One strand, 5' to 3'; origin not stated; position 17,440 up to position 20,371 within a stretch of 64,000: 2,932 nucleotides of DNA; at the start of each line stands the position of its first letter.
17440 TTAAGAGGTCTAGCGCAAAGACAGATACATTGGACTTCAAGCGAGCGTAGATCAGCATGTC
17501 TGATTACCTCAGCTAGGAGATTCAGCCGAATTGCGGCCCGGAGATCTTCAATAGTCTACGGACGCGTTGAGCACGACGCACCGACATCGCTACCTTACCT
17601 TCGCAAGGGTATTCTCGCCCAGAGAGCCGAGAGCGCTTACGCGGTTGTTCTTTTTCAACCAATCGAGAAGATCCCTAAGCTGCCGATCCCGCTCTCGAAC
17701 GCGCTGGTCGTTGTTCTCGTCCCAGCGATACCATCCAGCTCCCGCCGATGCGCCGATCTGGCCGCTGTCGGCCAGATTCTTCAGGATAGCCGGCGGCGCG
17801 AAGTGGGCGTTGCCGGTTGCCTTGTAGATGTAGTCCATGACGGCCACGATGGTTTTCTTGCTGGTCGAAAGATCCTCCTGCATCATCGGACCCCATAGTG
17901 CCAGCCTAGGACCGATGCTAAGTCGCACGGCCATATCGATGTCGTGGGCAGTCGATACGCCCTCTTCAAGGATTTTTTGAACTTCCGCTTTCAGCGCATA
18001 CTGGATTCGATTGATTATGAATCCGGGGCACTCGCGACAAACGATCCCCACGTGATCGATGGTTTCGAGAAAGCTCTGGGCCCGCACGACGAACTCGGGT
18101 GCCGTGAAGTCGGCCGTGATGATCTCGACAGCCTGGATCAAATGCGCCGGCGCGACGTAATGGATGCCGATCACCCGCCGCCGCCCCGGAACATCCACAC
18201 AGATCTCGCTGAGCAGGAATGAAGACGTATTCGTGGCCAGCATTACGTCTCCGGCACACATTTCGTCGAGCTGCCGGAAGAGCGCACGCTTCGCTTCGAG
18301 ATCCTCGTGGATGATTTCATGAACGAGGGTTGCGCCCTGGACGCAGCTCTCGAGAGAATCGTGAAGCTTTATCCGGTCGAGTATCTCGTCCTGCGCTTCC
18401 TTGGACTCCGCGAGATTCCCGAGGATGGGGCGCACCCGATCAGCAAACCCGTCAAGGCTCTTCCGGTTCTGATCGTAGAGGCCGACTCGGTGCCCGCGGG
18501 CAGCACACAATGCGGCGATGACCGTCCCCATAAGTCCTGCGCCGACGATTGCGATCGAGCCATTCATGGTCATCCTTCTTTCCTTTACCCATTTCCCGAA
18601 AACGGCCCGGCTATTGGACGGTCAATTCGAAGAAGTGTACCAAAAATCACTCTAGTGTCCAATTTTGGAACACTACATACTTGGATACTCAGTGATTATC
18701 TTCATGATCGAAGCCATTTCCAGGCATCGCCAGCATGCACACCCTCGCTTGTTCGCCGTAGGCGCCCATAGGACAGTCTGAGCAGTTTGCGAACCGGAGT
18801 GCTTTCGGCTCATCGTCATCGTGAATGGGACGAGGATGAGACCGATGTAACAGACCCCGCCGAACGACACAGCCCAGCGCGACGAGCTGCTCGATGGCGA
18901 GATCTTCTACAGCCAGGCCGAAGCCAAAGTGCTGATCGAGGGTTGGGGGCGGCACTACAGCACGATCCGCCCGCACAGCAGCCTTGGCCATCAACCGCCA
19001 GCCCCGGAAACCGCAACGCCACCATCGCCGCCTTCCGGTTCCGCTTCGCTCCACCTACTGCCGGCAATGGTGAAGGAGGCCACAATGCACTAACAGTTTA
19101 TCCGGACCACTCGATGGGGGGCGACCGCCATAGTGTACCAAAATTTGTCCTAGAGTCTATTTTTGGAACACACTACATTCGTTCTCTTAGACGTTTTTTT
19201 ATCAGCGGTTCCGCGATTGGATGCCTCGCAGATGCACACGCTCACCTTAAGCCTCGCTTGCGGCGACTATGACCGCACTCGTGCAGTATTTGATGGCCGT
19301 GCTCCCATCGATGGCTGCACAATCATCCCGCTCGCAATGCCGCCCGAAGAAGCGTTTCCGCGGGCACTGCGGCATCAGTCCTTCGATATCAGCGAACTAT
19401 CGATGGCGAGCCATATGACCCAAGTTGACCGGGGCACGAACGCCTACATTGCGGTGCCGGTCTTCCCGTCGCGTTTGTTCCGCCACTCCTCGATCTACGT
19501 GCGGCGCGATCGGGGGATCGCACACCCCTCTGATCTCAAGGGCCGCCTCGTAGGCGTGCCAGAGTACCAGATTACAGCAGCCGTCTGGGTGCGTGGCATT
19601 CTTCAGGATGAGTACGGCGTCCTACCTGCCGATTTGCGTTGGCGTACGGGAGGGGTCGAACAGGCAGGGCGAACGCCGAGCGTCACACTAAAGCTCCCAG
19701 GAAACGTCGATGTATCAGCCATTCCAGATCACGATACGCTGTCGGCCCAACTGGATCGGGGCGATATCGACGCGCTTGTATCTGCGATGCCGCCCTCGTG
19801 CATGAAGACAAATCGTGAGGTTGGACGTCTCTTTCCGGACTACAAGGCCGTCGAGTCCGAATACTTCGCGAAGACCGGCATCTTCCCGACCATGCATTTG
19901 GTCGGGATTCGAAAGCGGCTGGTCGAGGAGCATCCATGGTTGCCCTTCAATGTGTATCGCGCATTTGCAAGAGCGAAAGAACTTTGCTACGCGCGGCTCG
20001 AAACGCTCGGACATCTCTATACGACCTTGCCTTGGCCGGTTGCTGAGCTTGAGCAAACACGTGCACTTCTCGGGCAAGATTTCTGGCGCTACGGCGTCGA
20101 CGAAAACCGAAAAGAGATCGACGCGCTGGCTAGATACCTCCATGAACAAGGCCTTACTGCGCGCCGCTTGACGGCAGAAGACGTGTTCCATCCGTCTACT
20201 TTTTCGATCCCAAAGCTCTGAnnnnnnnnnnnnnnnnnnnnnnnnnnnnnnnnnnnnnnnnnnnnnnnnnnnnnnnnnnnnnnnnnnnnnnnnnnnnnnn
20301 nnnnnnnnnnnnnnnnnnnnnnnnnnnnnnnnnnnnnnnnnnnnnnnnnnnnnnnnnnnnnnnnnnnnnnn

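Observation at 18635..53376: Recurrent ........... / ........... motif upstream of at least six operons of the catabolic cluster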

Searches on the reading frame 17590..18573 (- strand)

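Call 13: search_protein_families(library=pfam, proteins=[window:17590-18573:-], max_evalue=0.00001)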
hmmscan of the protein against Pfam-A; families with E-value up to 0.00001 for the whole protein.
window:17590-18573:- (327 aa): 3 families
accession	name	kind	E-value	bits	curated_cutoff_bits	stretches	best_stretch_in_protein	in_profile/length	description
PF02737.24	3HCDH_N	-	9.6e-43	146.6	22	1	7-182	2-180/180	3-hydroxyacyl-CoA dehydrogenase, NAD binding domain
PF00725.27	3HCDH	-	1.8e-15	57.7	22.1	1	184-284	1-97/97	3-hydroxyacyl-CoA dehydrogenase, C-terminal domain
PF03446.21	NAD_binding_2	-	2.7e-07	31.2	21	1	6-120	1-98/161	NAD binding domain of 6-phosphogluconate dehydrogenase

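Call 45: search_protein_families(library=ncbifam, proteins=[window:17590-18573:-], max_evalue=0.001)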
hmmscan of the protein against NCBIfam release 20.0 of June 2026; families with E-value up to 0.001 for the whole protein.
window:17590-18573:- (327 aa): 24 families
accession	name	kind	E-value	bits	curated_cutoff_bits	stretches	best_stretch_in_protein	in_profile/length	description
NF006124.0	PRK08268.1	subfamily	3.6e-60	204.4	508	1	4-298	7-301/507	3-hydroxyacyl-CoA dehydrogenase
NF004783.0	PRK06129.1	equivalog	7.4e-56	189.8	347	1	5-269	3-274/315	3-hydroxyacyl-CoA dehydrogenase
NF006125.0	PRK08269.1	equivalog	4.1e-49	167.4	427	1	3-313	4-323/334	3-hydroxybutyryl-CoA dehydrogenase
NF004474.0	PRK05808.1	subfamily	2e-45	155.3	408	1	6-284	5-282/283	3-hydroxybutyryl-CoA dehydrogenase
NF006722.0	PRK09260.1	equivalog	4.7e-45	154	429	1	6-289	4-286/289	3-hydroxyacyl-CoA dehydrogenase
NF042925.1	FHMPC_DH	equivalog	1.1e-44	153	500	1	7-298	3-295/304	5-formyl-3-hydroxy-2-methylpyridine 4-carboxylate 5-dehydrogenase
TIGR02279.1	PaaC-3OHAcCoADH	equivalog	4.2e-43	147.9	669.4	1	2-293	3-294/503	3-hydroxyacyl-CoA dehydrogenase PaaH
NF005875.0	PRK07819.1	subfamily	4.1e-39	134.7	319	1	7-284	8-286/287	3-hydroxybutyryl-CoA dehydrogenase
NF006143.0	PRK08293.1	equivalog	8.8e-38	130.2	312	1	6-286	6-289/291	3-hydroxyacyl-CoA dehydrogenase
NF004699.0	PRK06035.1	equivalog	3.8e-37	128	500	1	6-282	5-288/294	3-hydroxyacyl-CoA dehydrogenase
NF005715.0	PRK07530.1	equivalog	1e-36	126.8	420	1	6-288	6-287/292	3-hydroxybutyryl-CoA dehydrogenase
TIGR02441.1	fa_ox_alpha_mit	equivalog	1.9e-29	102.3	964.65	1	6-304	337-632/737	fatty acid oxidation complex subunit alpha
NF008363.0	PRK11154.1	equivalog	5.2e-29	100.9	869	1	6-311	311-612/708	fatty acid oxidation complex subunit alpha FadJ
NF008727.0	PRK11730.1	equivalog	3.1e-28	98.5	870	1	7-310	316-619/717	fatty acid oxidation complex subunit alpha FadB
NF005471.0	PRK07066.1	equivalog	5.3e-25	88.1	414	1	6-247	9-251/321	L-carnitine dehydrogenase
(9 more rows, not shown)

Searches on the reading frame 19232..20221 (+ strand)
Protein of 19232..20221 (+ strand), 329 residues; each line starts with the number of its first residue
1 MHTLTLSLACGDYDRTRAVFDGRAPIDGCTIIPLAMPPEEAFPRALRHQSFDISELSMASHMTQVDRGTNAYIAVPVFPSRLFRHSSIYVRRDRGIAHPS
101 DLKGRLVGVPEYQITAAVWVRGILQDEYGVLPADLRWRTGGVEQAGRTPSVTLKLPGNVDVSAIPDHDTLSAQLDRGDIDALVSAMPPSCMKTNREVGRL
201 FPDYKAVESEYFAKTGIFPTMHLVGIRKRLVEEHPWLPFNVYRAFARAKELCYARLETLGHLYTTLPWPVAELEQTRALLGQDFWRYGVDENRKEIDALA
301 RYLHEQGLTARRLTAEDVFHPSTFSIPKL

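Call 13: search_protein_families(library=pfam, proteins=[window:19232-20221:+], max_evalue=0.00001)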
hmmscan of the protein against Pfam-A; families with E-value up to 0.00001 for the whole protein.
window:19232-20221:+ (329 aa): 0 families

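Call 18: find_homologous_proteins(query=window:19232-20221:+, max_evalue=1e-20)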
Query window:19232-20221:+ (329 aa): 5797 proteins with E <= 1e-20 among 8000 candidates; the best 120 are listed.
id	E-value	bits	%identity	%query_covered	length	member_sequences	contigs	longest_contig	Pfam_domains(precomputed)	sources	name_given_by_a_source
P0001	1.8e-221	752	99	100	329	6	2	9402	-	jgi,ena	jgi:4,5-dihydroxyphthalate decarboxylase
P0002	6.3e-193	658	86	100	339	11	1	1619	-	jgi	-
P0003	1.1e-180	618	79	100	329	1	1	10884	-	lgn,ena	-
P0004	2.8e-173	594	76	100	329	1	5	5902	PF12974.13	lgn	-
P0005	5.1e-146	504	65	100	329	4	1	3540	PF12974.13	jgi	jgi:4,5-dihydroxyphthalate decarboxylase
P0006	1.3e-143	496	63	100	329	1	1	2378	PF12974.13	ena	-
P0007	3.6e-143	495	64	100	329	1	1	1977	-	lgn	-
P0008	2.3e-142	492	62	100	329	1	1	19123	PF12974.13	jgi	jgi:4,5-dihydroxyphthalate decarboxylase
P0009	5.0e-142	491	63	99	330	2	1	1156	-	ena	-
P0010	1.5e-141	490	63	100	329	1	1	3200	PF12974.13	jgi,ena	-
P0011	1.7e-140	486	64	100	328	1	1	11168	-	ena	-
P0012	2.6e-140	486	64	98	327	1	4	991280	-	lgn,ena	-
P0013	5.2e-140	485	63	99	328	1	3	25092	-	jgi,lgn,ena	jgi:4,5-dihydroxyphthalate decarboxylase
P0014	1.9e-139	483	62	100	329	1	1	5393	PF12974.13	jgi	jgi:4,5-dihydroxyphthalate decarboxylase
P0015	3.9e-139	482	62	100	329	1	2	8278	PF12974.13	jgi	jgi:4,5-dihydroxyphthalate decarboxylase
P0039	7.1e-137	474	64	100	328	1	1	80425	-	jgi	jgi:4,5-dihydroxyphthalate decarboxylase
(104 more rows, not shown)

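Call 19: find_encoding_contigs(protein=P0001, flank=6000, max_places=4)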
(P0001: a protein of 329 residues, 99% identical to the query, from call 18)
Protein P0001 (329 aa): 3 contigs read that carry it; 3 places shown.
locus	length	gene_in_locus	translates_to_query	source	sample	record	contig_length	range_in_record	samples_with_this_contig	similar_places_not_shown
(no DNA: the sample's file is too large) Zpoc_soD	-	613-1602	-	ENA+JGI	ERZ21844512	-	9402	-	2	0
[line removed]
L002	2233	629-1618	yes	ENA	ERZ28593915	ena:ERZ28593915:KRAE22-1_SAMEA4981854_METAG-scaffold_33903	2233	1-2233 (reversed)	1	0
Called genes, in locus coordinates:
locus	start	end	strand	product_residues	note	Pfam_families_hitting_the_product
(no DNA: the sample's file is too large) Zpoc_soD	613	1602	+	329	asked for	-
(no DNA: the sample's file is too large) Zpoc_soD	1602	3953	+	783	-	PF01315:Ald_Xan_dh_C, PF02738:MoCoBD_1, PF20256:MoCoBD_2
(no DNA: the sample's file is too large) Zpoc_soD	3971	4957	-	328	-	-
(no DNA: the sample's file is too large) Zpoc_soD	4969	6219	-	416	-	PF06500:FrsA-like, PF05448:AXE1 (faint), PF02129:Peptidase_S15 (faint), PF00561:Abhydrolase_1 (faint), PF12146:Hydrolase_4 (faint), PF00326:Peptidase_S9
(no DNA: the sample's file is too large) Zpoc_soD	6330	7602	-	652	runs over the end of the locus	PF06808:DctM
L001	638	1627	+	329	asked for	-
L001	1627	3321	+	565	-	?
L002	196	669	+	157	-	-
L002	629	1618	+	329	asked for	-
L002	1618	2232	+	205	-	?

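Call 20: find_encoding_contigs(protein=P0003, flank=6000, max_places=4)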
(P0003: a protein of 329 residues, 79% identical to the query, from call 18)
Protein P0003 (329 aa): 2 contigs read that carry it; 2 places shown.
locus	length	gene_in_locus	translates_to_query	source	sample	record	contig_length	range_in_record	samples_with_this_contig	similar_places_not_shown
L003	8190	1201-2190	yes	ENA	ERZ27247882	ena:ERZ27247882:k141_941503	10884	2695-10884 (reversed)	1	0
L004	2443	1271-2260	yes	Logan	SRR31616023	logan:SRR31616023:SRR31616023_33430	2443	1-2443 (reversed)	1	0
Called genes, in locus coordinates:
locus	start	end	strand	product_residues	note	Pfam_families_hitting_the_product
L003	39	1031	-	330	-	PF02737:3HCDH_N, PF03446:NAD_binding_2 (weak), PF00725:3HCDH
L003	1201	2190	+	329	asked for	-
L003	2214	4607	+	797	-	PF01315:Ald_Xan_dh_C, PF02738:MoCoBD_1, PF20256:MoCoBD_2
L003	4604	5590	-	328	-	-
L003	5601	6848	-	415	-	PF06500:FrsA-like, PF05448:AXE1 (faint), PF02129:Peptidase_S15 (faint), PF00561:Abhydrolase_1 (faint), PF12146:Hydrolase_4 (faint), PF00326:Peptidase_S9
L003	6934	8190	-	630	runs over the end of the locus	PF06808:DctM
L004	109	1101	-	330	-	PF02737:3HCDH_N, PF03446:NAD_binding_2 (weak), PF00725:3HCDH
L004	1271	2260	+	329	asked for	-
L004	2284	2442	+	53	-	?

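Call 21: find_encoding_contigs(protein=P0004, flank=6000, max_places=4)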
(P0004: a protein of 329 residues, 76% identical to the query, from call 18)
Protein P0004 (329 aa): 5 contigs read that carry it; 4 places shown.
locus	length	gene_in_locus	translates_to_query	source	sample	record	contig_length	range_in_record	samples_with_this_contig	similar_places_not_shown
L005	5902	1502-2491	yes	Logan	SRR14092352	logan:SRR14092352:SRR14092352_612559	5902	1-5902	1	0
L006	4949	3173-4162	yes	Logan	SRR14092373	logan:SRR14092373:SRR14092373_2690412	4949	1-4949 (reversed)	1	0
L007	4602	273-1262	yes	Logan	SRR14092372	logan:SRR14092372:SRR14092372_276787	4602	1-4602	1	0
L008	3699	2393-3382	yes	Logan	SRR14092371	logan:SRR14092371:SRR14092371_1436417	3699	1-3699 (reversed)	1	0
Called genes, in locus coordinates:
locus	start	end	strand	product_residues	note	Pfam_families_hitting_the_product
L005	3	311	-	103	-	?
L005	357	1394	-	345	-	PF02737:3HCDH_N, PF03446:NAD_binding_2 (weak), PF00725:3HCDH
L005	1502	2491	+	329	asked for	PF12974:Phosphonate-bd (weak)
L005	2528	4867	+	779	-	PF01315:Ald_Xan_dh_C, PF02738:MoCoBD_1, PF20256:MoCoBD_2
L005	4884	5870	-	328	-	-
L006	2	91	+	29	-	?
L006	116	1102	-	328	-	PF08240:ADH_N, PF00107:ADH_zinc_N, PF13602:ADH_zinc_N_2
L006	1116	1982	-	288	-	PF02668:TauD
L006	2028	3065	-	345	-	PF02737:3HCDH_N, PF03446:NAD_binding_2 (weak), PF00725:3HCDH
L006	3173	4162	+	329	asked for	PF12974:Phosphonate-bd (weak)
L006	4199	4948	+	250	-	?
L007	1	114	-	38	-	?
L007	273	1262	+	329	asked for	PF12974:Phosphonate-bd (weak)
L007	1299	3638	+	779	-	PF01315:Ald_Xan_dh_C, PF02738:MoCoBD_1, PF20256:MoCoBD_2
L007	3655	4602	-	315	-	?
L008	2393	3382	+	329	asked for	PF12974:Phosphonate-bd (weak)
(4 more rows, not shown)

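Call 26: find_encoding_contigs(protein=P0012, flank=10000, max_places=2)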
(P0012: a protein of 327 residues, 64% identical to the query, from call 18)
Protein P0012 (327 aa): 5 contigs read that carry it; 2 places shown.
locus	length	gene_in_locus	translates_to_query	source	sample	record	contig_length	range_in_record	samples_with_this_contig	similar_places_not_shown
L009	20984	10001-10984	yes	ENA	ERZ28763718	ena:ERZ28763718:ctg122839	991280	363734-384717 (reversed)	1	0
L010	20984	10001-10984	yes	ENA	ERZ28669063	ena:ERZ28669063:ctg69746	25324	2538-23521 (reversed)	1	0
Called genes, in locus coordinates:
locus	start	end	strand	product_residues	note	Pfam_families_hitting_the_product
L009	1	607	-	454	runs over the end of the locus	PF01571:GCV_T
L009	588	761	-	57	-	-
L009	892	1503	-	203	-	PF02775:TPP_enzyme_C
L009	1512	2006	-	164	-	PF02776:TPP_enzyme_N (weak)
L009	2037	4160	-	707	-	PF00005:ABC_tran, PF01078:Mg_chelatase (faint), PF02463:SMC_N (faint), PF05621:TniB (faint), PF13304:AAA_21 (faint), PF08352:oligo_HPY, PF00005:ABC_tran, PF08352:oligo_HPY, +1 more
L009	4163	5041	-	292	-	PF00528:BPD_transp_1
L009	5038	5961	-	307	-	PF19300:BPD_transp_1_N, PF00528:BPD_transp_1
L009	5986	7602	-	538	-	PF00496:SBP_bac_5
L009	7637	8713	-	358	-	PF04909:Amidohydro_2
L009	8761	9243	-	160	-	-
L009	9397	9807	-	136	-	-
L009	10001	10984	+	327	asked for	-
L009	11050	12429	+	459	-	PF13701:DDE_Tnp_1_4, PF01609:DDE_Tnp_1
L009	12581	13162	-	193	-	PF17874:TPR_MalT, PF07719:TPR_2 (faint), PF13428:TPR_14 (faint), PF00515:TPR_1 (faint), PF13374:TPR_10 (faint), PF13432:TPR_16 (faint), PF13176:TPR_7 (faint), PF13424:TPR_12, +1 more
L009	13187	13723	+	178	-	-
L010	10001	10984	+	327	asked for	-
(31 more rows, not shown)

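Call 27: find_encoding_contigs(protein=P0039, flank=10000, max_places=2)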
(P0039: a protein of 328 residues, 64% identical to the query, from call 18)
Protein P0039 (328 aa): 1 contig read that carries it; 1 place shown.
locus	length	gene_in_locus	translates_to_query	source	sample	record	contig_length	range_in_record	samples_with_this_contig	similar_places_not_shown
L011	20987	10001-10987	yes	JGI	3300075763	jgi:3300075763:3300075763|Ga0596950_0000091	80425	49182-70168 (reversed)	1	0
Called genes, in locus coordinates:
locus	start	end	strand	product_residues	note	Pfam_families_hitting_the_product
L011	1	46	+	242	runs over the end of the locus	PF03591:AzlC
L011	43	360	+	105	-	PF05437:AzlD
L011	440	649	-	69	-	-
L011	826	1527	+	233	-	PF04140:ICMT (faint), PF04191:PEMT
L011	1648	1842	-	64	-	-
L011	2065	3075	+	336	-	PF08240:ADH_N, PF16912:Glu_dehyd_C (faint), PF00107:ADH_zinc_N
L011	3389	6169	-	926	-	PF02739:5_3_exonuc_N, PF01367:5_3_exonuc, PF01612:DNA_pol_A_exo1, PF00476:DNA_pol_A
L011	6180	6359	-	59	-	PF10276:zf-CHCC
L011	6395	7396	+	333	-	PF00561:Abhydrolase_1, PF12146:Hydrolase_4, PF12697:Abhydrolase_6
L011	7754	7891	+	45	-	PF27541:CitB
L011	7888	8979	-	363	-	PF12844:HTH_19 (weak), PF13560:HTH_31, PF01381:HTH_3, PF13443:HTH_26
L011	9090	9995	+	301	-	-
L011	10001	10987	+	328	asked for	-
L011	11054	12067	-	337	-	PF02737:3HCDH_N, PF03446:NAD_binding_2 (weak), PF03807:F420_oxidored (faint), PF13450:NAD_binding_8 (weak), PF00725:3HCDH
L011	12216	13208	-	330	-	PF00561:Abhydrolase_1, PF12697:Abhydrolase_6 (weak)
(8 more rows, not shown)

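Call 28: find_encoding_contigs(protein=P0008, flank=10000, max_places=2)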
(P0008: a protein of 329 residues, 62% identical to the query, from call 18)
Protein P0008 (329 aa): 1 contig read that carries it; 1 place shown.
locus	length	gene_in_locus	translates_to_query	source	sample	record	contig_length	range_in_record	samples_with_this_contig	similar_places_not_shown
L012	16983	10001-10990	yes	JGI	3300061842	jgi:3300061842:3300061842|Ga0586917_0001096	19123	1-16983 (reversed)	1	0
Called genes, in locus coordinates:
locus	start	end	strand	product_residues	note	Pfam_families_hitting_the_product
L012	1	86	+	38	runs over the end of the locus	-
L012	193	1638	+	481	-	PF20695:UbiD_N, PF01977:UbiD, PF20696:UbiD_C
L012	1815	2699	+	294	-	PF12844:HTH_19, PF13384:HTH_23 (faint), PF13560:HTH_31, PF01381:HTH_3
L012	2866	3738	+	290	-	PF10418:DHODB_Fe-S_bind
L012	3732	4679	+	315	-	PF01180:DHO_dh, PF01207:Dus (faint), PF03060:NMO (faint), PF00977:His_biosynth (faint)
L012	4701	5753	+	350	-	PF01979:Amidohydro_1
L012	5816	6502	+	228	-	PF00156:Pribosyltran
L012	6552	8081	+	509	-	PF00890:FAD_binding_2, PF01266:DAO, PF03486:HI0933_like (faint), PF07992:Pyr_redox_2 (faint), PF12831:FAD_oxidored (weak)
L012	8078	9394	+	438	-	PF01425:Amidase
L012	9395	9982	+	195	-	PF06240:COXG, PF10604:Polyketide_cyc2 (faint)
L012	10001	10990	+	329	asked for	PF12974:Phosphonate-bd (weak)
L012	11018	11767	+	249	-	PF01012:ETF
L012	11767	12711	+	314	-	PF01012:ETF, PF00766:ETF_alpha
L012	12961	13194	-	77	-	-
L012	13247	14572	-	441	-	PF00285:Citrate_synt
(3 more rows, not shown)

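Call 45: search_protein_families(library=ncbifam, proteins=[window:19232-20221:+], max_evalue=0.001)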
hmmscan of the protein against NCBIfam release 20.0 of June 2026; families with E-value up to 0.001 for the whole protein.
window:19232-20221:+ (329 aa): 1 family
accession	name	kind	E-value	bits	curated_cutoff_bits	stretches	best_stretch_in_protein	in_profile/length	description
TIGR01728.1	SsuA_fam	subfamily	9.3e-06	25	163.5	1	86-319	85-284/290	aliphatic sulfonate ABC transporter substrate-binding protein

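Call 86: find_encoding_contigs(protein=P0003, flank=10000, max_places=1)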
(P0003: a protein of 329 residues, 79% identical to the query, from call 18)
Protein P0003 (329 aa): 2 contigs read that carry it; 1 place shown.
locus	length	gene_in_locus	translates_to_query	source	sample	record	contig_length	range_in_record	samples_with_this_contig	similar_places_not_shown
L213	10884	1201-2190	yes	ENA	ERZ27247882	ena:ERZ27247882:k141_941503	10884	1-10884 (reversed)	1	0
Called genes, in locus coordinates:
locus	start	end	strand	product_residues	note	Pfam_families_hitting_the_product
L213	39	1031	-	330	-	PF02737:3HCDH_N, PF03446:NAD_binding_2 (weak), PF00725:3HCDH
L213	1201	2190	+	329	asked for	-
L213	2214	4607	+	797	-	PF01315:Ald_Xan_dh_C, PF02738:MoCoBD_1, PF20256:MoCoBD_2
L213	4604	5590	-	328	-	-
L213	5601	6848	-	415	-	PF06500:FrsA-like, PF05448:AXE1 (faint), PF02129:Peptidase_S15 (faint), PF00561:Abhydrolase_1 (faint), PF12146:Hydrolase_4 (faint), PF00326:Peptidase_S9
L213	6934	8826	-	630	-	PF06808:DctM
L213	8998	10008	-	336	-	PF16868:NMT1_3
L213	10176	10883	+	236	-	?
